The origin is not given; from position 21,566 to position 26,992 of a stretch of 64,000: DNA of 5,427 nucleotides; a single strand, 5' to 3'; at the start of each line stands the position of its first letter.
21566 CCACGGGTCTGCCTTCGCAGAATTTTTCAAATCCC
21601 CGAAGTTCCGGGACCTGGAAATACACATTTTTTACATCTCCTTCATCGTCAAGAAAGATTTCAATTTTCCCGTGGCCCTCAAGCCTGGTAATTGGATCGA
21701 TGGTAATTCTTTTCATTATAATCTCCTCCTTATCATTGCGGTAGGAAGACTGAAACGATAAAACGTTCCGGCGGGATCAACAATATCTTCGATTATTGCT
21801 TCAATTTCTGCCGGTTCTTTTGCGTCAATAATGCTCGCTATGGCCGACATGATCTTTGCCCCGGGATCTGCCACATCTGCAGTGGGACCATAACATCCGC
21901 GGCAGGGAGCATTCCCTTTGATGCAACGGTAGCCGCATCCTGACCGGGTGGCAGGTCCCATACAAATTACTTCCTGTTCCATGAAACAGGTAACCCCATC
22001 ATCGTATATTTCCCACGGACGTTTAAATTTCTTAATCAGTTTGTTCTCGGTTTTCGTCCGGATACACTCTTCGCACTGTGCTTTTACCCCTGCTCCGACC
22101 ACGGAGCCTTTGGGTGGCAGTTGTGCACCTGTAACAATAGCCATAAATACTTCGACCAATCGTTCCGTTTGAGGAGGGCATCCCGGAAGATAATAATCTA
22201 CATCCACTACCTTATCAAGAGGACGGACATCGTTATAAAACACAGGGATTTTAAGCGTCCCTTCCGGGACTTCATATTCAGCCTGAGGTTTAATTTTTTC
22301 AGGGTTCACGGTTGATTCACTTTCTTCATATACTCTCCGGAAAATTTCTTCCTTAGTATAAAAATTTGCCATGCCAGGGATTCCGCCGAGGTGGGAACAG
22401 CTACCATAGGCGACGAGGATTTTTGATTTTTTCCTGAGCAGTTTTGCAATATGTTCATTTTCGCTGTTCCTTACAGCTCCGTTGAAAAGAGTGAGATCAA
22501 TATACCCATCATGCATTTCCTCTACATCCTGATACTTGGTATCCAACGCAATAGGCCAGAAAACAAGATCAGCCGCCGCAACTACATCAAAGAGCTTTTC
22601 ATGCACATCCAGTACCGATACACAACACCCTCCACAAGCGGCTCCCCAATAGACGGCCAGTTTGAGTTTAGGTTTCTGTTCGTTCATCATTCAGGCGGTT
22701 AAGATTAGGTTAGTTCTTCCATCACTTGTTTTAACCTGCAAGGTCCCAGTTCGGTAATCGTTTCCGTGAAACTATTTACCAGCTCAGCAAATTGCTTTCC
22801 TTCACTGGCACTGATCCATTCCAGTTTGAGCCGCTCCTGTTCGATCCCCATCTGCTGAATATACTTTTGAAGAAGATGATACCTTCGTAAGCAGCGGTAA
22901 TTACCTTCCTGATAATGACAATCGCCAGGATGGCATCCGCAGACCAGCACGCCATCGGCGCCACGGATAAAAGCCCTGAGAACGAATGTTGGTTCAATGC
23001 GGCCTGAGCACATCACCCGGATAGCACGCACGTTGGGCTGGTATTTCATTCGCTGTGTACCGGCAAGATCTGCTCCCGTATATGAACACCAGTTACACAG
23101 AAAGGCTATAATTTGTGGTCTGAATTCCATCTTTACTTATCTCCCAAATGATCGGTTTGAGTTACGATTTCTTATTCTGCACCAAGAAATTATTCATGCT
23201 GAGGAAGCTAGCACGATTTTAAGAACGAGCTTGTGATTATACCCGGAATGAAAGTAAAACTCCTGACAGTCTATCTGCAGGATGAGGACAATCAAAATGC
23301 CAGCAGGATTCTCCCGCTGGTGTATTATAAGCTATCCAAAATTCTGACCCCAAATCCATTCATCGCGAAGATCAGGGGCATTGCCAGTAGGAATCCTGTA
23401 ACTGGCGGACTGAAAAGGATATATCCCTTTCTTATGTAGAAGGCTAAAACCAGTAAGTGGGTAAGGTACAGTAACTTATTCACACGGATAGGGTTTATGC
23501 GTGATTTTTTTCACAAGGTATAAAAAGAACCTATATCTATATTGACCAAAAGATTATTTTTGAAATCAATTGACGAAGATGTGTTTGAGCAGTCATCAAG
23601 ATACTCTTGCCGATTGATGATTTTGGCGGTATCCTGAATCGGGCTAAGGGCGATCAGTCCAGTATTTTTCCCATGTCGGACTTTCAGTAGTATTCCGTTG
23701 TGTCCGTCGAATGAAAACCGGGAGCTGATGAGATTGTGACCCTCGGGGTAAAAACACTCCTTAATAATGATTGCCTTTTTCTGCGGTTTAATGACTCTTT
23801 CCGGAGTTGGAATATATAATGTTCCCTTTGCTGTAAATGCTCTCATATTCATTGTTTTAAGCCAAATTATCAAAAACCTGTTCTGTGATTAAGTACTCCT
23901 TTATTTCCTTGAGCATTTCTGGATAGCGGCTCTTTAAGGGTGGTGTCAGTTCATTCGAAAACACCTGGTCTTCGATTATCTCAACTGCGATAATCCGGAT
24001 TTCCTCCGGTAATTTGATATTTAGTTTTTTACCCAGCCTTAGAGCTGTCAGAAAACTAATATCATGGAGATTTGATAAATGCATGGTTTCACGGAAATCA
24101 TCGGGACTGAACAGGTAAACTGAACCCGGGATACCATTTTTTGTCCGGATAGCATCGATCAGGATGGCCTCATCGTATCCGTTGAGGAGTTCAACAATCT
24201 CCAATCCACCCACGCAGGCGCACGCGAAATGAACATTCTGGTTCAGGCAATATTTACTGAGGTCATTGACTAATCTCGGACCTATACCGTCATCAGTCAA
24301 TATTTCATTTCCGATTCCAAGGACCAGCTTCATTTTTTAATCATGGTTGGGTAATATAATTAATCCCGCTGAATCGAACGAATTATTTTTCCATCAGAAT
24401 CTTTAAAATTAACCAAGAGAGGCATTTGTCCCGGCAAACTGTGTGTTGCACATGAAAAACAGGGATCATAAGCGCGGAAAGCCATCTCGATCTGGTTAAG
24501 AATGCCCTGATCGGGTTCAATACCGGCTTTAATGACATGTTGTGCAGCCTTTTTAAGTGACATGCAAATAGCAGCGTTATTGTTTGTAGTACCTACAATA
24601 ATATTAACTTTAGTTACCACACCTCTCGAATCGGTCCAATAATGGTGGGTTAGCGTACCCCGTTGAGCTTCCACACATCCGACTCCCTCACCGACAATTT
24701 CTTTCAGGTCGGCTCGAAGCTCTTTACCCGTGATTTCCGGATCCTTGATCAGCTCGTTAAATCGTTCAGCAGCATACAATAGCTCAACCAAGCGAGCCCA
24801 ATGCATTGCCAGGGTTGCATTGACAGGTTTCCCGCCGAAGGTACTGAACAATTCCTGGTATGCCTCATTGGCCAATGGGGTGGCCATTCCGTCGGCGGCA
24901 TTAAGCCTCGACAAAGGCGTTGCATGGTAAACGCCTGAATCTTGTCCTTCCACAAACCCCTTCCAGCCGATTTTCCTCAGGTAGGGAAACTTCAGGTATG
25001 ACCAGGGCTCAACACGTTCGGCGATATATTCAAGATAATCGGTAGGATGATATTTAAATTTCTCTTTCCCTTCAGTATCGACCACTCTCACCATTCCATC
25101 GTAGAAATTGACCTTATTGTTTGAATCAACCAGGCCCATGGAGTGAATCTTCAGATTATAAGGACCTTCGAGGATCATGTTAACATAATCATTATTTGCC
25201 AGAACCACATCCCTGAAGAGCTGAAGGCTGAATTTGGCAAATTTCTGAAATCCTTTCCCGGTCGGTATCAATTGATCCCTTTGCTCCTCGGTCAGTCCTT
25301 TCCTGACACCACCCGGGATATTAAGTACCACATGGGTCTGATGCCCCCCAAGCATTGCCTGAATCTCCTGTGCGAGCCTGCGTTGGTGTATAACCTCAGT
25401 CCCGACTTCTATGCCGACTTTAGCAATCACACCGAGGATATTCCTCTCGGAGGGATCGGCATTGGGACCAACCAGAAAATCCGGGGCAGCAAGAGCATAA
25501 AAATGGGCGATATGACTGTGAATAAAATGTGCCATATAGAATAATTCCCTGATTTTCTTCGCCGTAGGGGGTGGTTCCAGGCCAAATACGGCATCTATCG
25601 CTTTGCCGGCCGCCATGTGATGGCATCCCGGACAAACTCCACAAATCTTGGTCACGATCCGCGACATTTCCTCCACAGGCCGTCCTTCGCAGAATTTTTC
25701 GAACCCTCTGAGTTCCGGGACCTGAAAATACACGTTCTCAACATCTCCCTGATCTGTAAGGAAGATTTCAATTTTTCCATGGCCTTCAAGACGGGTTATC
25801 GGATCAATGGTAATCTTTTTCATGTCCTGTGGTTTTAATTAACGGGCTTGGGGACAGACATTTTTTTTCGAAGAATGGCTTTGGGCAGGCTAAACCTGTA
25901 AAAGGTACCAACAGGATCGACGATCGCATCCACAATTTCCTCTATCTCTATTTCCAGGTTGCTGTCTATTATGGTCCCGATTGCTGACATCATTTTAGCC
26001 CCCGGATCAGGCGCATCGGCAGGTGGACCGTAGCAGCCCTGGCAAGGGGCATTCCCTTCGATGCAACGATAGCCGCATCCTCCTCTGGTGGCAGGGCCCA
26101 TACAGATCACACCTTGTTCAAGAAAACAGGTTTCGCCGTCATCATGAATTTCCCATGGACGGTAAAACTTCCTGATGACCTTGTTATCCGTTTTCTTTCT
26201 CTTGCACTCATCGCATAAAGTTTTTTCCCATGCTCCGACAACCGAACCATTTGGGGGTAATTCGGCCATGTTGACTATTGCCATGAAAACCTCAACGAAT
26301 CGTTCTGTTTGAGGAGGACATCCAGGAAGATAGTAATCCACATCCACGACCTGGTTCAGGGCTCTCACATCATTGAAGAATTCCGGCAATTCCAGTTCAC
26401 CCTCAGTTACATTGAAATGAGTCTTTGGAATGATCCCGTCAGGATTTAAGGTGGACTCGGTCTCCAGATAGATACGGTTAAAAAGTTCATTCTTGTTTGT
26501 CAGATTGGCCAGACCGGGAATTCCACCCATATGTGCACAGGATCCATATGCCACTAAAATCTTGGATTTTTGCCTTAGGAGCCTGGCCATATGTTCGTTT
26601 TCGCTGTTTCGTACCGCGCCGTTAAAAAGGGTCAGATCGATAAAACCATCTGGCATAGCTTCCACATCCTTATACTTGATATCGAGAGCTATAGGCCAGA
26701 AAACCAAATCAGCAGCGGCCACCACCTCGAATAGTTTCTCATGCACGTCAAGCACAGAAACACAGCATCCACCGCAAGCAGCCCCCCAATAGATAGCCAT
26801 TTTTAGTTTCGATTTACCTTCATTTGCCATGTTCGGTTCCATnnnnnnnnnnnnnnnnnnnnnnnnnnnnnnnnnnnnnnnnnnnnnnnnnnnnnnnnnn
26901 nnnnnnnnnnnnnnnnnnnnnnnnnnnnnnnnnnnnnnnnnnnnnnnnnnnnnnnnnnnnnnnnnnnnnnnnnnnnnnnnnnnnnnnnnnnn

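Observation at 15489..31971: Two paralogous Mvh hydrogenase / HdrA / HdrC::NarI (QmoC-like) modules with no HdrB: a possible membrane-anchored, quinone-linked bifurcating hydrogenase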

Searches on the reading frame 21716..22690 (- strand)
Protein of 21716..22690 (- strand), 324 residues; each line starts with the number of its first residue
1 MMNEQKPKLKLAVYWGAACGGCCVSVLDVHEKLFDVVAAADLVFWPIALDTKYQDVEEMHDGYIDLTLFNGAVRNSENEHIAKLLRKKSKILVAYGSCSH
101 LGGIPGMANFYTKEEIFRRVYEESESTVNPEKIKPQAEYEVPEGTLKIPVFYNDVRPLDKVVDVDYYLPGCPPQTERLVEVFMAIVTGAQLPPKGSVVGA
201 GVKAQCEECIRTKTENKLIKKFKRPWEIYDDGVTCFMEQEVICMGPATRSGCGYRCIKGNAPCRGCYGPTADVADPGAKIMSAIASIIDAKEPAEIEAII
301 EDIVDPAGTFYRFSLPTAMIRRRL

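Call 4: search_protein_families(library=pfam, proteins=[window:21716-22690:-], max_evalue=0.01)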
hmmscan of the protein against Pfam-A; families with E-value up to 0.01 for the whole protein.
window:21716-22690:- (324 aa): 1 family
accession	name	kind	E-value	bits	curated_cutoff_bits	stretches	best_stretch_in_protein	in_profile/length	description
PF01058.29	Oxidored_q6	-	2.1e-25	89.4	27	1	19-184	1-127/128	NADH ubiquinone oxidoreductase, 20 Kd subunit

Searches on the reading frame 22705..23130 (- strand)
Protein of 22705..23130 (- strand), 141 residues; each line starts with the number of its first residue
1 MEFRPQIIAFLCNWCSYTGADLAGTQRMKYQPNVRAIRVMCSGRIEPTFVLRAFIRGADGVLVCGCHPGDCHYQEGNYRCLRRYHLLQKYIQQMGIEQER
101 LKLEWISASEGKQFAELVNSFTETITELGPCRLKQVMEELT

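Call 4: search_protein_families(library=pfam, proteins=[window:22705-23130:-], max_evalue=0.01)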
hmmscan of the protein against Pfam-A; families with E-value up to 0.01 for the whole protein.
window:22705-23130:- (141 aa): 1 family
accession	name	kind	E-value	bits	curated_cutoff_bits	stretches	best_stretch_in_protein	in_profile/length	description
PF02662.21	FlpD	-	1e-56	190.7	22.3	1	7-129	1-123/123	Methyl-viologen-reducing hydrogenase, delta subunit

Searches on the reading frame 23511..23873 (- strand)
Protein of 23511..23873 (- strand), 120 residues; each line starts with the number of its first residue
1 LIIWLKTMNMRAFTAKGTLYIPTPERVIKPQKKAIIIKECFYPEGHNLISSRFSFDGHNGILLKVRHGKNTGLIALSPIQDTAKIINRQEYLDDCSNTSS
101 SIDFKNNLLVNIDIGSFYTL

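Call 3: search_protein_families(library=pfam, proteins=[window:23511-23873:-], max_evalue=0.01)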
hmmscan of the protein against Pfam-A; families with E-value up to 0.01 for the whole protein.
window:23511-23873:- (120 aa): 0 families

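Call 5: search_protein_families(library=ncbifam, proteins=[window:23511-23873:-], max_evalue=0.001)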
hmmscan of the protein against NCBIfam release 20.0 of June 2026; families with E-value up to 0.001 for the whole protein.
window:23511-23873:- (120 aa): 0 families

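Call 91: search_solved_structures(query=window:23511-23873:-, max_evalue=5)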
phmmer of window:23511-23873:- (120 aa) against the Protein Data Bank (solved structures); distinct sequences matched with E-value up to 5: 1.
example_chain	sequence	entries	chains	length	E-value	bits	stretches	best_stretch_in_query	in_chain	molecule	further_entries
7cui_B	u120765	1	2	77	0.61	13.2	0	34-66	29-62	Protection of telomeres protein tpz1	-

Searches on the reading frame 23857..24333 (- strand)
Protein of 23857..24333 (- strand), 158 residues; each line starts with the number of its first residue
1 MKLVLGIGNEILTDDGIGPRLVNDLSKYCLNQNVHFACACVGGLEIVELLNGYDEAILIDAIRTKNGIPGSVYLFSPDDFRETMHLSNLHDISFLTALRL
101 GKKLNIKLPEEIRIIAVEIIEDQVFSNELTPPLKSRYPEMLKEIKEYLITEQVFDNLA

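Call 3: search_protein_families(library=pfam, proteins=[window:23857-24333:-], max_evalue=0.01)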
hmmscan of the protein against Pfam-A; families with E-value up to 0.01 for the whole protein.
window:23857-24333:- (158 aa): 1 family
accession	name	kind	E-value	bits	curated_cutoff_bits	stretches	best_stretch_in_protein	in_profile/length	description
PF01750.23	HycI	-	6.3e-12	45.9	23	1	20-144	2-127/130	Hydrogenase maturation protease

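Call 5: search_protein_families(library=ncbifam, proteins=[window:23857-24333:-], max_evalue=0.001)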
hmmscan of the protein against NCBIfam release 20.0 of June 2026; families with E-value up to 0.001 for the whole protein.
window:23857-24333:- (158 aa): 6 families
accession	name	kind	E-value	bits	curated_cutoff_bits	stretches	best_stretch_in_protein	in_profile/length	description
TIGR00072.1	hydrog_prot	superfamily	3.2e-28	98.5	47.45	1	3-147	1-144/145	hydrogenase maturation protease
NF045519.1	NiFeSe_H2_mat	exception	1.5e-21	76.8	190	1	3-147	4-146/152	NiFeSe hydrogenase maturation protease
TIGR00140.1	hupD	subfamily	5.4e-19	68.6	151.8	1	3-148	2-147/151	HyaD/HybD family hydrogenase maturation endopeptidase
NF007777.0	PRK10466.1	equivalog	1.7e-12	47.4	190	1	2-103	3-109/164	HyaD/HybD family hydrogenase maturation endopeptidase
TIGR00130.1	frhD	equivalog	7.9e-10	39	134.95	1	3-148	6-151/153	coenzyme F420-reducing hydrogenase, FrhD protein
TIGR00142.1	hycI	equivalog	1.1e-05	25.2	119.1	1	3-95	2-95/146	hydrogenase maturation peptidase HycI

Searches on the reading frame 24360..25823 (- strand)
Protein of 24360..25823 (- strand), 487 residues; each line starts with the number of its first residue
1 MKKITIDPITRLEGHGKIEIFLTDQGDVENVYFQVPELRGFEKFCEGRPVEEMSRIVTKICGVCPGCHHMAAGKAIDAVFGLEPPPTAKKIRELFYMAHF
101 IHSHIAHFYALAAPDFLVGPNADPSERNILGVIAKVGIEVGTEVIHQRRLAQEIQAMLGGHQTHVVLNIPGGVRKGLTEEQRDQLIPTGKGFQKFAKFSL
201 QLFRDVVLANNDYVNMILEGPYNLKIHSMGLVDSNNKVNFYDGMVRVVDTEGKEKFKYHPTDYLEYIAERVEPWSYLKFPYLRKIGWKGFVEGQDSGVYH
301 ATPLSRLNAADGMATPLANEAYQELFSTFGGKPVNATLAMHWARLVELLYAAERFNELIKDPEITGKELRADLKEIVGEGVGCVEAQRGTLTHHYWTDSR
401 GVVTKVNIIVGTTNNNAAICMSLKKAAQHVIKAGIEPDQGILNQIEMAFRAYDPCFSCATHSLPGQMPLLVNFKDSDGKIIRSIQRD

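Call 3: search_protein_families(library=pfam, proteins=[window:24360-25823:-], max_evalue=0.01)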
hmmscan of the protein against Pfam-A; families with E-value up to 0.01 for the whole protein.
window:24360-25823:- (487 aa): 1 family
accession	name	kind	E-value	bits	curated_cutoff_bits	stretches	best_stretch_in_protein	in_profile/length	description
PF00374.24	NiFeSe_Hases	-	3.1e-33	115.9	25.8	2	39-117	1-79/508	Nickel-dependent hydrogenase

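Call 5: search_protein_families(library=ncbifam, proteins=[window:24360-25823:-], max_evalue=0.001)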
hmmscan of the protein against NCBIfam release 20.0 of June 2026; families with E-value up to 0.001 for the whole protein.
window:24360-25823:- (487 aa): 10 families
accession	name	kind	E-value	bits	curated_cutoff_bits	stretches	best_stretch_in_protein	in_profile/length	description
NF041785.2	VhuA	equivalog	5.1e-122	407.4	800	1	1-432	1-418/418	F420-non-reducing hydrogenase Vhu subunit A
NF033181.1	NiFeSe_hydrog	equivalog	5.3e-49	167.5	600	2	1-123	1-122/507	nickel-dependent hydrogenase large subunit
NF045518.1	H2_NiFeSe_large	exception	5.1e-46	157.5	780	1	3-463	3-482/485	NiFeSe hydrogenase large subunit HysA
NF040828.1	sulfhyd_ShyA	equivalog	2.3e-43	148.7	700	2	303-461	257-411/415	NAD(P)-dependent hydrogenase/sulfhydrogenase 2 subunit alpha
TIGR03295.1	frhA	equivalog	8e-43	146.9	392.5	1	2-463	3-397/412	coenzyme F420 hydrogenase subunit alpha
NF040832.1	sulfhyd_HydA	equivalog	8e-34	117.4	880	1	4-461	5-422/426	NADPH-dependent hydrogenase/sulfhydrogenase 1 subunit alpha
NF007778.0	PRK10467.1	equivalog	1.1e-26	93.3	969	1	2-117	3-117/567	hydrogenase 2 large subunit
NF007550.0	PRK10170.1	equivalog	5.2e-24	84.6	1101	1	3-117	18-132/597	Ni/Fe-hydrogenase large subunit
NF041786.2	VhuU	equivalog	5.9e-10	38.8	70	1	438-462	4-28/45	F420-non-reducing hydrogenase selenoprotein subunit VhuU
NF004739.1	PRK06075.1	equivalog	4.3e-08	32.3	360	1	15-110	13-110/384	NADH-quinone oxidoreductase subunit D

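Call 25: search_solved_structures(query=window:24360-25823:-, max_evalue=1e-10, show_alignments=1)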
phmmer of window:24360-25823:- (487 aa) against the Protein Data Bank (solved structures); distinct sequences matched with E-value up to 1e-10: 67 (the best 60 are shown).
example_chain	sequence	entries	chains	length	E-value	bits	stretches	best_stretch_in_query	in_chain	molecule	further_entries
5odc_F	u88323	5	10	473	2.6e-122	412.5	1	1-468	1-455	Methyl-viologen reducing hydrogenase subunit A | Methyl-viologen reducing hydrogenase, subunit A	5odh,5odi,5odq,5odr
9sw2_F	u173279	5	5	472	7.5e-116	391.2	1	1-483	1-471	F420-non-reducing hydrogenase subunit A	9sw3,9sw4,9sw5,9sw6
7t2r_D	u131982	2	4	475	8.1e-109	368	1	3-487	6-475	NiFe hydrogenase large subunit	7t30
9sfi_g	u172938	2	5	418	8.7e-107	361.4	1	1-431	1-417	Coenzyme F420-reducing hydrogenase, alpha subunit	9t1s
5xf9_D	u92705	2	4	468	1.5e-96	327.6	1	2-461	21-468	NAD-reducing hydrogenase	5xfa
5jsu_B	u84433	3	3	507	5e-41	144.5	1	4-465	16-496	Periplasmic [NiFeSe] hydrogenase, large subunit, selenocysteine-containing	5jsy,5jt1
5jsh_B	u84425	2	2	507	1.6e-39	139.5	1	4-465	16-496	Periplasmic [NiFeSe] hydrogenase, large subunit, selenocysteine-containing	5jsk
6z8m_B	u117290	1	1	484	3.8e-39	138.3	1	4-461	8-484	Periplasmic [NiFeSe] hydrogenase, large subunit, selenocysteine-containing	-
6ruc_B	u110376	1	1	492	4e-39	138.2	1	4-461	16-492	Periplasmic [NiFeSe] hydrogenase, large subunit, selenocysteine-containing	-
6z8o_B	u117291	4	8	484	9.9e-39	136.9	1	4-461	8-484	Periplasmic [NiFeSe] hydrogenase, large subunit, selenocysteine-containing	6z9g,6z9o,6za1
6rtp_B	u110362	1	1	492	1e-38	136.8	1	4-461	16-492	Periplasmic [NiFeSe] hydrogenase, large subunit, selenocysteine-containing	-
6ru9_B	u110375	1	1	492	1e-38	136.8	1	4-461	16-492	Periplasmic [NiFeSe] hydrogenase, large subunit, selenocysteine-containing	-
3ze6_B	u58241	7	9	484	1.4e-38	136.4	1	4-461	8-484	PERIPLASMIC [NIFESE] HYDROGENASE, LARGE SUBUNIT, SELENOCYS SELENOCYSTEINE-CONTAINING | PERIPLASMIC [NIFESE] HYDROGENASE, LARGE SUBUNIT, SELENOCYSTEINE-CONTAININ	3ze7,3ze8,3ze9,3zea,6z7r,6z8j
2wpn_B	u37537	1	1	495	1.5e-38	136.3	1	4-461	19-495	PERIPLASMIC [NIFESE] HYDROGENASE, LARGE SUBUNIT, SELENOCYSTEINE-CONTAINING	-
9r51_A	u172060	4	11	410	9.3e-32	113.9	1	3-233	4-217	F420-reducing [NiFe]-hydrogenase from Methanothermococcus thermolithotrophicus subunit alp | F420-reducing [NiFe]-hydrogenase from Methanothermococcus thermolit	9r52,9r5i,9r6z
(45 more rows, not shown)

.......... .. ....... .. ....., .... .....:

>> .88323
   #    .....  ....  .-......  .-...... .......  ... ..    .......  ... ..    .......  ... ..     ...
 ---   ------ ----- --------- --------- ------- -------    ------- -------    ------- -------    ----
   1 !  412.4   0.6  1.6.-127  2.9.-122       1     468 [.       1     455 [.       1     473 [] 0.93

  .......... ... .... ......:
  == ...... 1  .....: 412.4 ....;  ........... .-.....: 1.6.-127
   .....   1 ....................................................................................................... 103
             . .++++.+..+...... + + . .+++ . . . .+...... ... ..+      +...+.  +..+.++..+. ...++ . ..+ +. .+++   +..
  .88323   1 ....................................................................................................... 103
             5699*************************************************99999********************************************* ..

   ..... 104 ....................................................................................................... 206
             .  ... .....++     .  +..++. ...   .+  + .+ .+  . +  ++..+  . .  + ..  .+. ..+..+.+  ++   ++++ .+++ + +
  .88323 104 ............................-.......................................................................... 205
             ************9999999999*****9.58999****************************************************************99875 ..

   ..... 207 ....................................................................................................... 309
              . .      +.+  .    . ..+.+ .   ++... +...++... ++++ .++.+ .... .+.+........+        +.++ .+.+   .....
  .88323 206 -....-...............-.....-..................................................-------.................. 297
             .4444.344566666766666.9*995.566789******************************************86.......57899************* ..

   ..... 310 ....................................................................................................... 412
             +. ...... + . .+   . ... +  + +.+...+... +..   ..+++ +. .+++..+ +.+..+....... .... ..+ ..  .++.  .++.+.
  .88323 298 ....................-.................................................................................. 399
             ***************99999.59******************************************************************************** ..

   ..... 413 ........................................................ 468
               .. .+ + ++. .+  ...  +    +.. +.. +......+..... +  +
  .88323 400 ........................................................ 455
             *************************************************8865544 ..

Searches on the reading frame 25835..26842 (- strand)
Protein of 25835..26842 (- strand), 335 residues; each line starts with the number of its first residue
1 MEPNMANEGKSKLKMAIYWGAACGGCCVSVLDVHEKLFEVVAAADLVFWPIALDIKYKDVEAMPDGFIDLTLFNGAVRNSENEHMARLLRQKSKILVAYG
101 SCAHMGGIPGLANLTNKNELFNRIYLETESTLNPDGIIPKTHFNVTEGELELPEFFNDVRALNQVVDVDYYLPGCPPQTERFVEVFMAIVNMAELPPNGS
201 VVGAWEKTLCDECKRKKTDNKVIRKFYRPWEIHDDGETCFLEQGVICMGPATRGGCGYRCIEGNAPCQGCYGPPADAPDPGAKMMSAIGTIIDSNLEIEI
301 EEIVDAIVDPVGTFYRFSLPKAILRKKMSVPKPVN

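Call 3: search_protein_families(library=pfam, proteins=[window:25835-26842:-], max_evalue=0.01)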
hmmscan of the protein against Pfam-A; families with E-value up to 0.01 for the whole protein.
window:25835-26842:- (335 aa): 1 family
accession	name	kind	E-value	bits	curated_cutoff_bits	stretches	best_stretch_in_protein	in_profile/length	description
PF01058.29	Oxidored_q6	-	6.5e-24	84.5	27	1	23-188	1-127/128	NADH ubiquinone oxidoreductase, 20 Kd subunit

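Call 5: search_protein_families(library=ncbifam, proteins=[window:25835-26842:-], max_evalue=0.001)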
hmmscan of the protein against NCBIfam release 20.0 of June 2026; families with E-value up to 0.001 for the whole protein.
window:25835-26842:- (335 aa): 15 families
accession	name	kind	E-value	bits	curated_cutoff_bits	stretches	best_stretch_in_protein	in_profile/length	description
NF045875.1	F420_non_VhuG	exception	7.8e-67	225.5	450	1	11-328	3-285/286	F420-non-reducing hydrogenase subunit VhuG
NF040831.1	sulfhyd_ShyD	equivalog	2.6e-20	73.1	460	2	13-129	1-109/240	NAD(P)-dependent hydrogenase/sulfhydrogenase 2 subunit delta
NF040836.1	sulfhyd_HydD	equivalog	3.1e-18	65.9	500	1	11-139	4-125/261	NADPH-dependent hydrogenase/sulfhydrogenase 1 subunit delta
TIGR03294.1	FrhG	equivalog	2.2e-15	57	245.5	2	21-112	10-97/228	coenzyme F420 hydrogenase subunit gamma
NF005012.1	PRK06411.1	subfamily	1e-07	31.6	116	1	157-190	122-155/166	NADH-quinone oxidoreductase subunit NuoB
TIGR01957.1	nuoB_fam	subfamily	2e-07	31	142.7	1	156-189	105-138/145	NADH-quinone oxidoreductase subunit B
NF011395.0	PRK14820.1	equivalog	8.9e-06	25.6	263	1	159-193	123-157/180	NADH-quinone oxidoreductase subunit B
NF011392.0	PRK14817.1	equivalog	3.9e-05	23.4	271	0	156-189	123-156/182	NADH-quinone oxidoreductase subunit B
NF011394.0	PRK14819.1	equivalog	4.8e-05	23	312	1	156-190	119-153/264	NADH-quinone oxidoreductase subunit B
NF011393.0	PRK14818.1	equivalog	0.0001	21.9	255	0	160-190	122-152/173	NADH dehydrogenase subunit B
NF045520.1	H2_NiFeSe_small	exception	0.00011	21.7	470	0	85-112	136-163/314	NiFeSe hydrogenase small subunit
NF009808.0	PRK13292.1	equivalog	0.00014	19.8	1156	1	157-189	113-145/791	NADH-quinone oxidoreductase subunit B/C/D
NF011391.0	PRK14816.1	equivalog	0.00031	20.4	283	0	156-188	140-172/196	NADH-quinone oxidoreductase subunit B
NF011388.0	PRK14813.1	equivalog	0.00037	20.4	294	0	159-192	119-152/189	NADH dehydrogenase subunit B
NF011390.0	PRK14815.1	equivalog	0.00054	19.3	281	0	158-189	122-153/183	NADH dehydrogenase subunit B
